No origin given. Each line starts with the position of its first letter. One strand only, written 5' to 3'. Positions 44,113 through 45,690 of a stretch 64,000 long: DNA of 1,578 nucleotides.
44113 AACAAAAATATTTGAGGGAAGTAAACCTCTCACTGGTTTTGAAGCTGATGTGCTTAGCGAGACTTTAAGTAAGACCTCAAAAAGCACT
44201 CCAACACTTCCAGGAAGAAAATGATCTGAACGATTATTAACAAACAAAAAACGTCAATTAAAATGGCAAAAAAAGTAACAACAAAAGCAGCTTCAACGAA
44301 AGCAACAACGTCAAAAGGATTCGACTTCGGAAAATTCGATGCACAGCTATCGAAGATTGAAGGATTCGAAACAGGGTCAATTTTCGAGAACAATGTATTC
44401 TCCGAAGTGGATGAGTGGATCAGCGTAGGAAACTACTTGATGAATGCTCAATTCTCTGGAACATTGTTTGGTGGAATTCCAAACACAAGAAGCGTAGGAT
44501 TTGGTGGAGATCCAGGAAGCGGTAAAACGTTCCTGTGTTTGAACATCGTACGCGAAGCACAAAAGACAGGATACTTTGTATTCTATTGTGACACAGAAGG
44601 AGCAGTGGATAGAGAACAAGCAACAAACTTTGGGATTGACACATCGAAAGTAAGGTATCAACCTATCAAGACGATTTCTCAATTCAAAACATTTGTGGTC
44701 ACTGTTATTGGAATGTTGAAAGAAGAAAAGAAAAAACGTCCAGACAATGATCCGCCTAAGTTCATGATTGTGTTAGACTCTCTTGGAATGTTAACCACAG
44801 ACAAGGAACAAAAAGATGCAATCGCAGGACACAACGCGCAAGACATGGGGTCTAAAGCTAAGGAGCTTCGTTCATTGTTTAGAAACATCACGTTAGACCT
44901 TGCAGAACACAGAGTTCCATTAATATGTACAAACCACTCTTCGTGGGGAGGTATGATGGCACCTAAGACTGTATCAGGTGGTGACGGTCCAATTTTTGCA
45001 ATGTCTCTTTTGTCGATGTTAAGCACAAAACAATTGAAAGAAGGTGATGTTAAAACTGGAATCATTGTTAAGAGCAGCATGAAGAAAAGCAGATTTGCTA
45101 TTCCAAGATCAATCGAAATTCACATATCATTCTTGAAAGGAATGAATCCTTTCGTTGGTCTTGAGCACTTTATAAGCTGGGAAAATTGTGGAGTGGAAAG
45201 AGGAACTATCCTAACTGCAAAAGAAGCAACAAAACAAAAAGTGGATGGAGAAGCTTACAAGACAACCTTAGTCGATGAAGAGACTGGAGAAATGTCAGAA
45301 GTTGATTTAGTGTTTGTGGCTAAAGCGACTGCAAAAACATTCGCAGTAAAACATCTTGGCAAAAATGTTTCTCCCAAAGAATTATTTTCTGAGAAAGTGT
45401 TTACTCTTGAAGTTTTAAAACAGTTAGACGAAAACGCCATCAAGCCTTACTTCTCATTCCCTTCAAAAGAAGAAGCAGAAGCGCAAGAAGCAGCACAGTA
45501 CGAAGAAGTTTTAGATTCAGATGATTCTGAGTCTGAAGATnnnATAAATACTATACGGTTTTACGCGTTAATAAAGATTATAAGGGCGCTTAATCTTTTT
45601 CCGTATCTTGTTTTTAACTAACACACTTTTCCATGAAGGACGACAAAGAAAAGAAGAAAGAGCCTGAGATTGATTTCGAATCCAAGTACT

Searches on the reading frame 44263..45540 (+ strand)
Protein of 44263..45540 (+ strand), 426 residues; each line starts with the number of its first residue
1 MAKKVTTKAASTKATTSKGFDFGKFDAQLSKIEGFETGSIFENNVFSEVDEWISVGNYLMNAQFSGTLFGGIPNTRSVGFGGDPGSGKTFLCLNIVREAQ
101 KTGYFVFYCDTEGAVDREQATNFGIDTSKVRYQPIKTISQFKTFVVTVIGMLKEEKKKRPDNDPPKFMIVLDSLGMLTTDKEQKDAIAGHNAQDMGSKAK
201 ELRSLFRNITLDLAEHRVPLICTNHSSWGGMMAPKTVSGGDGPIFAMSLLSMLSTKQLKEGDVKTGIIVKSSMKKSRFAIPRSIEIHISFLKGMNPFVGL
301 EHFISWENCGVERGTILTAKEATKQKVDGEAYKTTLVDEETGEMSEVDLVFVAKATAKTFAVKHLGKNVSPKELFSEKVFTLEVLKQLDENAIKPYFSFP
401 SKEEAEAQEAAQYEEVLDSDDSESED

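Call 10: search_protein_families(library=phrogs, proteins=[window:44263-45540:+], max_evalue=0.001)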
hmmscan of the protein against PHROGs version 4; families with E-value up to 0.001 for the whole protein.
window:44263-45540:+ (426 aa): 3 families
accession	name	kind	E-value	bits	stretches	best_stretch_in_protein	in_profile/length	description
phrog_97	-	other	8.2e-52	178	1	1-310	1-296/506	UvsX-like recombinase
phrog_8337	-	DNA, RNA and nucleotide metabolism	9.2e-27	95.1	1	1-242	1-228/273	DNA repair protein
phrog_19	-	DNA, RNA and nucleotide metabolism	2.6e-05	24.3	0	69-117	347-395/621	DnaB-like replicative helicase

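Call 44: search_dna_similar(query=window:44263-45540:+, collection=phages, mode=protein, max_rows=15)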
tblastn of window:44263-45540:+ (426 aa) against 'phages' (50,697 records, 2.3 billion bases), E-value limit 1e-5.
Records with a match: 2769; places in all: 2780; records where one place covers at least 80% of the query: 52.
Best place of each record, by identity: <60% 2769.
By first word of the organism name: Escherichia 676; Synechococcus 376; Klebsiella 335; Staphylococcus 218; Salmonella 203; Vibrio 129; Bacillus 99; Shigella 89; Cyanophage 61; Enterobacter 59; and 60 more.
By host as written in the record: - 486; Escherichia coli 282; Klebsiella pneumoniae 115; Synechococcus 107; Staphylococcus aureus 61; Synechococcus sp. 38; Escherichia coli O157:H7 38; Salmonella enterica 30; and 623 more.
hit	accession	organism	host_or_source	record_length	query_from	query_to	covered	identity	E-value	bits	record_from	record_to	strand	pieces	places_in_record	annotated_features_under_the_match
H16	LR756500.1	uncultured phage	metagenomic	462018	20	399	89%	38.8%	1e-77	267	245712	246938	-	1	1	record has no annotation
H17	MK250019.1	Prevotella phage Lak-A2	Prevotella sp.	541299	38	402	86%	36.8%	1e-63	227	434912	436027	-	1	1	record has no annotation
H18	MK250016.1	Prevotella phage Lak-A1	Prevotella sp.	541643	38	402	86%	36.8%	1e-63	227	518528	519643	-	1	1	record has no annotation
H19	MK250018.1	Prevotella phage Lak-A1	Prevotella sp.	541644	38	402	86%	36.8%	1e-63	227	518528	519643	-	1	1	record has no annotation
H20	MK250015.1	Prevotella phage Lak-A1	Prevotella sp.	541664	38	402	86%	36.8%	1e-63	227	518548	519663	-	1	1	record has no annotation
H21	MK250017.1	Prevotella phage Lak-A1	Prevotella sp.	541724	38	402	86%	36.8%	1e-63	227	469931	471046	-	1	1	record has no annotation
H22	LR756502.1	uncultured phage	metagenomic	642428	20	401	90%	35.2%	3e-52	194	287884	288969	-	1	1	record has no annotation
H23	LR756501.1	uncultured phage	metagenomic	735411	19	401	90%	34.8%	5e-48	182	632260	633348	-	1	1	record has no annotation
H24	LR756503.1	uncultured phage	metagenomic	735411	19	401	90%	34.8%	5e-48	182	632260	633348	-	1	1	record has no annotation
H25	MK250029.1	Prevotella phage Lak-C1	Prevotella sp.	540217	38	402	86%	35.4%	5e-59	214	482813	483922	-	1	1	record has no annotation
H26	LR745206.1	uncultured phage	metagenomic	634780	51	401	82%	34.2%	3e-49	185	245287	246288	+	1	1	record has no annotation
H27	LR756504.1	uncultured phage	metagenomic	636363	51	401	82%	33.9%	2e-46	177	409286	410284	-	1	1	record has no annotation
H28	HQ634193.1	Cyanophage P-RSM6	Prochlorococcus NATL2A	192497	36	396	85%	32.1%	4e-36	147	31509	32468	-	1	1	UvsX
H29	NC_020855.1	Cyanophage P-RSM6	Prochlorococcus NATL2A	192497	36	396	85%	32.1%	4e-36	147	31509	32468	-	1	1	UvsX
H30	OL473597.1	Synechococcus phage S-SZBM1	Synechococcus sp. CB0101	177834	48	396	82%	32.5%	5e-38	152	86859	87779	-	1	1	recombinase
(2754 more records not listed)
